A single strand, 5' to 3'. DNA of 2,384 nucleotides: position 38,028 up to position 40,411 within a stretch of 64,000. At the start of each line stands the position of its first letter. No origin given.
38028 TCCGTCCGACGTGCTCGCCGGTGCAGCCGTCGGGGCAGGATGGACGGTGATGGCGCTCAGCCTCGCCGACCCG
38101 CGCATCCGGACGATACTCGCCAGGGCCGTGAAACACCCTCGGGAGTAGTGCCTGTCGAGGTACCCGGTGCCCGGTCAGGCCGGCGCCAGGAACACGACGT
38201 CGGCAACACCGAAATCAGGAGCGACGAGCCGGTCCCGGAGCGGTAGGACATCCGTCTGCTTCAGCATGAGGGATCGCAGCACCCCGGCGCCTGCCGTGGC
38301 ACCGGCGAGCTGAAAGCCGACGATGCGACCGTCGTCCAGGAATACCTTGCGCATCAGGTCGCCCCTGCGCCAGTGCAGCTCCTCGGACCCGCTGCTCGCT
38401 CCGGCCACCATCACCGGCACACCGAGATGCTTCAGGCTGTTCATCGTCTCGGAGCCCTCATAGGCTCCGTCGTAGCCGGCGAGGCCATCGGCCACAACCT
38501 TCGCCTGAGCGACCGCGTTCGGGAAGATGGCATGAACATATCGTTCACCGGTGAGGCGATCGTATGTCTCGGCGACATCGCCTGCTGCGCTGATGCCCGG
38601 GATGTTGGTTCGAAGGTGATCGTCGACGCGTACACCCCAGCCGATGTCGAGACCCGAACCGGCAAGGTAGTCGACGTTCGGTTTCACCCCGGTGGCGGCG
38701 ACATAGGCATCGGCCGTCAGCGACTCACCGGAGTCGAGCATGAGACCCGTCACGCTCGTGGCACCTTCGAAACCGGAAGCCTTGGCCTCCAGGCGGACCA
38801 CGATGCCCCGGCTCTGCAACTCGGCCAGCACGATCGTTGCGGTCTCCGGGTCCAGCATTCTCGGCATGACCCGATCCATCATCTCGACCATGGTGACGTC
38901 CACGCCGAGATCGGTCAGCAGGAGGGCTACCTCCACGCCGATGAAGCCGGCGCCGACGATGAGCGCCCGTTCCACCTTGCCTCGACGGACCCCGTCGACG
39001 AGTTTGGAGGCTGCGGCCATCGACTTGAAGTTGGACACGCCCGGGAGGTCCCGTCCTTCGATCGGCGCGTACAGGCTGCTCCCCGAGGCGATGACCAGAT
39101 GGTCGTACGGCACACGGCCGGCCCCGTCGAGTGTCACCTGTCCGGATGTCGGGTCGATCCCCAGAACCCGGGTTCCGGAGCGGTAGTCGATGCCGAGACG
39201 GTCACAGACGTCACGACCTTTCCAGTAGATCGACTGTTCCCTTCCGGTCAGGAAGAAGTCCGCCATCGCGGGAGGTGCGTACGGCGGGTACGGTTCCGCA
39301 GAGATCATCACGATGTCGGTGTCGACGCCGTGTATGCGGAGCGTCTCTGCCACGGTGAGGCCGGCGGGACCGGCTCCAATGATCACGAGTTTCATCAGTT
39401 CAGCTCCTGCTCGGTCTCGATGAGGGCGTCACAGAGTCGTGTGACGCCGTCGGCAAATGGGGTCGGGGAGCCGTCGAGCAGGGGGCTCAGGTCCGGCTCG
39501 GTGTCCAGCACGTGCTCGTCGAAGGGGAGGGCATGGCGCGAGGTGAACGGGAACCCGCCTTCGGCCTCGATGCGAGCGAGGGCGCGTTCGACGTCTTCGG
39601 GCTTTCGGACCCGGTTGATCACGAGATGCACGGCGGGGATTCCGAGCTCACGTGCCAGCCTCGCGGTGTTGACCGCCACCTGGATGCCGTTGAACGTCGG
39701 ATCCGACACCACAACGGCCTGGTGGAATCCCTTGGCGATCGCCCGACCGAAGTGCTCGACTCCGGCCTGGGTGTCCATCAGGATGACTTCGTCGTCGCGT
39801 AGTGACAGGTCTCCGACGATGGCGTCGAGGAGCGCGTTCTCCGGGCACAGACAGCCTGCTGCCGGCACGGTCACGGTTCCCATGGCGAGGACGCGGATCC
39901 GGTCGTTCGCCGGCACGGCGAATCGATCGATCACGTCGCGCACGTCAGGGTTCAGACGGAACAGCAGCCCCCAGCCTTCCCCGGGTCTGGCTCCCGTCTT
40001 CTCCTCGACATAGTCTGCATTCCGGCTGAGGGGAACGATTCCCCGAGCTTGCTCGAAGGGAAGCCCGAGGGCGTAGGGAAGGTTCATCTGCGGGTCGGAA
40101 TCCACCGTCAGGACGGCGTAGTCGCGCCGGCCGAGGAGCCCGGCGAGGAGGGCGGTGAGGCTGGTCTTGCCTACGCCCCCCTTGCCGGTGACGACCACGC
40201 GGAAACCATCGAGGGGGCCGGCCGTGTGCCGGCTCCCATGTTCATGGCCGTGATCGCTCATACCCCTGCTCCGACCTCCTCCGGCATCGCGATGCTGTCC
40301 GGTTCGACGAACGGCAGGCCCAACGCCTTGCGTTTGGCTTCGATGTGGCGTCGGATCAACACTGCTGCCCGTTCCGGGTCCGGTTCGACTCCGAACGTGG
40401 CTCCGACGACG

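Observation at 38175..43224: Anaerobic-type Ni-CODH island (cooF-cooS-cooC-FNOR) inserted into conserved housekeeping synteny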

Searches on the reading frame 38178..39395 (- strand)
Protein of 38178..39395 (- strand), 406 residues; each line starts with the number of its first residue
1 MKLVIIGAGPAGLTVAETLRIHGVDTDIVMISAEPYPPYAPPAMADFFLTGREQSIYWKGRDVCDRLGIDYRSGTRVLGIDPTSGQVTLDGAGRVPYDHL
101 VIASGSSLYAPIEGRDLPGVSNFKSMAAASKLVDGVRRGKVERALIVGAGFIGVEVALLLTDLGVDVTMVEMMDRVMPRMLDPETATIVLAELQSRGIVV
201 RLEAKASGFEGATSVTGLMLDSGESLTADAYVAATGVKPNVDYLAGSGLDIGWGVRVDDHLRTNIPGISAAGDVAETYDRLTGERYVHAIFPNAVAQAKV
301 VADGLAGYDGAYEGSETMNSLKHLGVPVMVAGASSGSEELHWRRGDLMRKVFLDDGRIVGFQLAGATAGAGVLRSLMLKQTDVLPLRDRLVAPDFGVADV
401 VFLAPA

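Call 5: search_protein_families(library=pfam, proteins=[window:38178-39395:-])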
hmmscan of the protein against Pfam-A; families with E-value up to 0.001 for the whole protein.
window:38178-39395:- (406 aa): 10 families
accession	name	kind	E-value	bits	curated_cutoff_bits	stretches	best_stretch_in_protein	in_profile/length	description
PF07992.20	Pyr_redox_2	-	1.4e-56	192.5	26.1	1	1-285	1-278/291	Pyridine nucleotide-disulphide oxidoreductase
PF00070.33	Pyr_redox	-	2.8e-25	89.1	22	1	143-217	1-76/82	Pyridine nucleotide-disulphide oxidoreductase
PF01266.30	DAO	-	5.2e-11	43.1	27.9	0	144-173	2-31/353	FAD dependent oxidoreductase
PF13738.12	Pyr_redox_3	-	1.7e-10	41.1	30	1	49-271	78-304/305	Pyridine nucleotide-disulphide oxidoreductase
PF01494.25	FAD_binding_3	-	2.2e-10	40.7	22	2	3-29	4-30/349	FAD binding domain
PF13450.12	NAD_binding_8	-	6.9e-06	26.7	21.9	0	5-28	1-24/68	NAD(P)-binding Rossmann-like domain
PF03486.20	HI0933_like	-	1.2e-05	25.4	50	0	2-27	2-27/244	HI0933-like protein Rossmann domain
PF00890.30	FAD_binding_2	-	5.7e-05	22.9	20.4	0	3-29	2-28/414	FAD binding domain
PF05834.18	Lycopene_cycl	-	6.7e-05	22.6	23.4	0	3-40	2-39/380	Lycopene cyclase protein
PF13454.12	NAD_binding_9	-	0.00037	21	21.8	0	4-36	1-33/155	FAD-NAD(P)-binding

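Call 6: search_protein_families(library=ncbifam, proteins=[window:38178-39395:-])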
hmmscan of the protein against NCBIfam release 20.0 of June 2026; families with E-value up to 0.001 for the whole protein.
window:38178-39395:- (406 aa): 78 families (the best 25 are shown)
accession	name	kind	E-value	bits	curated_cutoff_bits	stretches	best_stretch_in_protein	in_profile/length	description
NF045765.1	PhenlGlyoxDHPadH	equivalog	4.3e-63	213.6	475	1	3-393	5-402/416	NADH-dependent phenylglyoxylate dehydrogenase subunit epsilon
TIGR02374.1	nitri_red_nirB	equivalog_domain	8.2e-54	183.2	578.35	1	3-389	1-394/794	nitrite reductase large subunit NirB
NF042949.2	3PPDioc_HcaD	equivalog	8.1e-44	149.9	450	1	2-305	3-305/386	3-phenylpropionate/cinnamic acid dioxygenase ferredoxin--NAD(+) reductase subunit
TIGR03385.1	CoA_CoA_reduc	equivalog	3.7e-43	147.9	578.8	1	2-324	1-332/439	CoA-disulfide reductase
NF041682.1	ant_diox_AndAa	equivalog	1.3e-42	145.9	650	1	3-313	6-317/406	anthranilate 1,2-dioxygenase system ferredoxin--NAD(+) reductase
NF007123.0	PRK09564.1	equivalog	8.6e-41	140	458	1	1-334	1-343/444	CoA-disulfide reductase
NF003437.0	PRK04965.1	equivalog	2.2e-37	129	392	1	2-343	4-336/378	NADH:flavorubredoxin reductase NorW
NF007286.0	PRK09754.1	equivalog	7.3e-33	113.9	447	1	3-307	6-308/400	phenylpropionate dioxygenase ferredoxin reductase subunit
NF046103.1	NOXase_Strep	equivalog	7.9e-31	107.5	600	1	2-333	1-339/442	H2O-forming NADH oxidase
TIGR01350.1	lipoamide_DH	equivalog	4.7e-26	91.5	408.8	1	94-277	129-311/461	dihydrolipoyl dehydrogenase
NF010037.0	PRK13512.1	equivalog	4.7e-24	85.1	394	1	1-310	2-314/438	CoA-disulfide reductase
NF011565.0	PRK14989.1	subfamily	1.1e-23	83.3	883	1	1-393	4-403/847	nitrite reductase large subunit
TIGR02053.1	MerA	equivalog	7.8e-23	81.2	454.45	1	62-277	96-310/465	mercury(II) reductase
NF004991.0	PRK06370.1-3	subfamily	3.3e-21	75.4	620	1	140-279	201-346/509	FAD-containing oxidoreductase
NF004943.0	PRK06292.2-1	equivalog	8.9e-21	74.2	432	1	90-276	124-309/456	dihydrolipoyl dehydrogenase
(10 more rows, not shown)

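Call 43: search_solved_structures(query=window:38178-39395:-, show_alignments=1, max_evalue=1e-20)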
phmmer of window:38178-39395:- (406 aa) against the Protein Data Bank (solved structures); distinct sequences matched with E-value up to 1e-20: 42.
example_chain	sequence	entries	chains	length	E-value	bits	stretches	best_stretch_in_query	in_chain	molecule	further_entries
8c0z_E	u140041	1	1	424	1.3e-48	169.1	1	1-342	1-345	Similar to ferredoxin:NADH oxidoreductases or NADH oxidases,potential subunit of aldehyde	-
6pfz_D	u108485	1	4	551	6.2e-35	124.2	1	1-314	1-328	NADH oxidase (NoxA-3)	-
1q1r_A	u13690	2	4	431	1e-32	116.8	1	3-315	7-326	Putidaredoxin reductase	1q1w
3lb8_A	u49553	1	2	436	1.1e-32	116.8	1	3-315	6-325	Putidaredoxin reductase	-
3lxd_A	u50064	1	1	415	1.4e-32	116.4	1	3-361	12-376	FAD-dependent pyridine nucleotide-disulphide oxidoreductase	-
3kd9_A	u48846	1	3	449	3e-32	115.3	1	2-314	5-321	Coenzyme A disulfide reductase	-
4fx9_A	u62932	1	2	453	3.1e-32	115.3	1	2-314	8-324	Coenzyme A disulfide reductase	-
6tuk_B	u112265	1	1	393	7.4e-32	114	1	2-279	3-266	Putative oxidoreductase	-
3fg2_P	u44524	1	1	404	1.2e-31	113.3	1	4-341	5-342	Putative rubredoxin reductase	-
5l1n_A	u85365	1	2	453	3.1e-31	112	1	2-314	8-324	Coenzyme A disulfide reductase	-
8a56_A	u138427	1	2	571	1.6e-29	106.4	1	2-316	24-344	Coenzyme A-persulfide reductase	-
3ef6_A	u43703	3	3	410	1.3e-28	103.3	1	3-308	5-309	Toluene 1,2-dioxygenase system ferredoxin--NAD(+) reductase | TodA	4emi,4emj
3iwa_A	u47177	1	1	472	4.9e-28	101.4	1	94-316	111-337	FAD-dependent pyridine nucleotide-disulphide oxidoreductase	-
6ruz_A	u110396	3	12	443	1.1e-27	100.2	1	96-334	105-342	NADH oxidase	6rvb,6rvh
5er0_A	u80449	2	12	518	7e-27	97.6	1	1-322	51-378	NADH oxidase | NAD(FAD)-dependent dehydrogenase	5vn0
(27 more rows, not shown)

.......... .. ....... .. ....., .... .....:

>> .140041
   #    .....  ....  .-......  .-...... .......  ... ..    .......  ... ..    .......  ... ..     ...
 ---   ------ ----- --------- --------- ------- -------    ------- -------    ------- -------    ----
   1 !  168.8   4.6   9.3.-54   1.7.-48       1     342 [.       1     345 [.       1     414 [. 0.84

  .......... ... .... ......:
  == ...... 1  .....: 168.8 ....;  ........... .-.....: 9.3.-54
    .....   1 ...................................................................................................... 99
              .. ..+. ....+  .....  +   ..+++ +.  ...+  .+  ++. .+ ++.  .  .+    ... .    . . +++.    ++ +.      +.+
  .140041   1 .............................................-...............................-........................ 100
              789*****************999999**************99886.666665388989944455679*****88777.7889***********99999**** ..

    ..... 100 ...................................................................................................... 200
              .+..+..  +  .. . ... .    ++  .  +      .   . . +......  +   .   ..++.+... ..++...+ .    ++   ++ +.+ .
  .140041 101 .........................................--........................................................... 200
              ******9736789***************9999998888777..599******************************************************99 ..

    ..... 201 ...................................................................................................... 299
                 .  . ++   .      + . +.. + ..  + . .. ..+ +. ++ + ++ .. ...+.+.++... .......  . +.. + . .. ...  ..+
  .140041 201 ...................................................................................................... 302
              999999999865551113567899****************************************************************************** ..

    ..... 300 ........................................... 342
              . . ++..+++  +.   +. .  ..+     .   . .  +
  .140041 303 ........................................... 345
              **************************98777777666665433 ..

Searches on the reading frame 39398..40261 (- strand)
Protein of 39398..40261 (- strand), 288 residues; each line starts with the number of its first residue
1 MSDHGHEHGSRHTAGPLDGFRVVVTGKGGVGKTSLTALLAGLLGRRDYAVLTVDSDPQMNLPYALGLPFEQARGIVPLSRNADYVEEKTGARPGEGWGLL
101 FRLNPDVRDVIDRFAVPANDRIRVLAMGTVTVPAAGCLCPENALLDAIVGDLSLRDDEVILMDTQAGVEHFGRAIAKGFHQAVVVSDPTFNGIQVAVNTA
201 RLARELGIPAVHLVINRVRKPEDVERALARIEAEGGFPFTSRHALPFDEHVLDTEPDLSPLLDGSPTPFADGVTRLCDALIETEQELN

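Call 5: search_protein_families(library=pfam, proteins=[window:39398-40261:-])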
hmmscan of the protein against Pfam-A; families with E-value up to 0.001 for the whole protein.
window:39398-40261:- (288 aa): 6 families
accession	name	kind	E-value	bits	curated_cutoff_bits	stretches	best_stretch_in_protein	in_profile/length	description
PF01656.29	CbiA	-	6e-15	55.8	25.4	1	22-251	2-115/125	CobQ/CobB/MinD/ParA nucleotide binding domain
PF13614.12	AAA_31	-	1.5e-08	35.3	27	1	23-70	6-53/177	AAA domain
PF10609.15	ParA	-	1.1e-06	28.7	27.1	1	22-56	7-41/246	NUBPL iron-transfer P-loop NTPase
PF02374.21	ArsA_ATPase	-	1.3e-06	28.3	24.3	1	22-67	4-49/305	Anion-transporting ATPase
PF06564.18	CBP_BcsQ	-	0.00057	19.9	21.3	0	27-80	10-63/234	Cellulose biosynthesis protein BcsQ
PF13500.12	AAA_26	-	0.00099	19.4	27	0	182-227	131-176/198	AAA domain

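Call 6: search_protein_families(library=ncbifam, proteins=[window:39398-40261:-])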
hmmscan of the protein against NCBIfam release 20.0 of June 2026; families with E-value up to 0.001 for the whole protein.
window:39398-40261:- (288 aa): 9 families
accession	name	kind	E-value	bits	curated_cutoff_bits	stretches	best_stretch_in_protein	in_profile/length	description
TIGR03371.1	cellulose_yhjQ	equivalog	5.4e-13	49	157.85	1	23-77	6-60/246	cellulose biosynthesis protein BcsQ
TIGR01969.1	minD_arch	subfamily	1.7e-11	43.8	201.75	2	155-222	107-174/251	cell division ATPase MinD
TIGR01968.1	minD_bact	equivalog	2.1e-10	40.4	212.9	1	22-65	5-49/261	septum site-determining protein MinD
NF041546.1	ParA_partition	equivalog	1.8e-09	37.4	180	1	23-60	4-41/203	ParA family partition ATPase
TIGR00345.1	GET3_arsA_TRC40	subfamily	3.6e-05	23.4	135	1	24-69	2-47/299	TRC40/GET3/ArsA family transport-energizing ATPase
NF010443.0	PRK13869.1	subfamily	6e-05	22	446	1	23-67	126-170/405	plasmid-partitioning protein RepA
TIGR04291.1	arsen_driv_ArsA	equivalog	0.0001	21.2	650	1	23-61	324-362/565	arsenical pump-driving ATPase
NF041136.1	MrpORP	equivalog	0.00011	21.7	450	1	22-56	9-43/365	iron-sulfur cluster carrier protein MrpORP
TIGR03453.1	partition_RepA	equivalog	0.00011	21.1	348.45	1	23-66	109-152/387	plasmid partitioning protein RepA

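Call 42: search_solved_structures(query=window:39398-40261:-, show_alignments=1, max_evalue=0.00001)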
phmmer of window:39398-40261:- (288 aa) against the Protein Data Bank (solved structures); distinct sequences matched with E-value up to 0.00001: 9.
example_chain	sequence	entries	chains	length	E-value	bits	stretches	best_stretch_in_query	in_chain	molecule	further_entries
3kje_A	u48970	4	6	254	2.3e-34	122.1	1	21-223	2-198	CO dehydrogenase/acetyl-CoA synthase complex, accessory protein CooC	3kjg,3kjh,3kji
5zme_A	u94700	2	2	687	1.8e-07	33.8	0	22-67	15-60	ATPase ARSA1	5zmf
9nbl_A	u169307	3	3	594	2.7e-07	33.3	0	18-66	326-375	Arsenite transporter ATPase-like protein,arsA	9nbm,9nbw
1g3q_A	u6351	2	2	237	1.4e-06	30.9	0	23-67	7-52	CELL DIVISION INHIBITOR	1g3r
1f48_A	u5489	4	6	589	2.3e-06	30.2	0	24-62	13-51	ARSENITE-TRANSLOCATING ATPASE | ARSENICAL PUMP-DRIVING ATPASE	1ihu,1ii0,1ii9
1hyq_A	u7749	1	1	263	3.1e-06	29.8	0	154-233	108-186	CELL DIVISION INHIBITOR (MIND-1)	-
1ion_A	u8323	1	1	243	3.6e-06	29.6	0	23-67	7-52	PROBABLE CELL DIVISION INHIBITOR MIND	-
4v03_A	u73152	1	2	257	3.8e-06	29.5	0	22-76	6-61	SITE-DETERMINING PROTEIN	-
9nbo_A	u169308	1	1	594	6e-06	28.8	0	18-66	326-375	Arsenite transporter ATPase-like protein,arsA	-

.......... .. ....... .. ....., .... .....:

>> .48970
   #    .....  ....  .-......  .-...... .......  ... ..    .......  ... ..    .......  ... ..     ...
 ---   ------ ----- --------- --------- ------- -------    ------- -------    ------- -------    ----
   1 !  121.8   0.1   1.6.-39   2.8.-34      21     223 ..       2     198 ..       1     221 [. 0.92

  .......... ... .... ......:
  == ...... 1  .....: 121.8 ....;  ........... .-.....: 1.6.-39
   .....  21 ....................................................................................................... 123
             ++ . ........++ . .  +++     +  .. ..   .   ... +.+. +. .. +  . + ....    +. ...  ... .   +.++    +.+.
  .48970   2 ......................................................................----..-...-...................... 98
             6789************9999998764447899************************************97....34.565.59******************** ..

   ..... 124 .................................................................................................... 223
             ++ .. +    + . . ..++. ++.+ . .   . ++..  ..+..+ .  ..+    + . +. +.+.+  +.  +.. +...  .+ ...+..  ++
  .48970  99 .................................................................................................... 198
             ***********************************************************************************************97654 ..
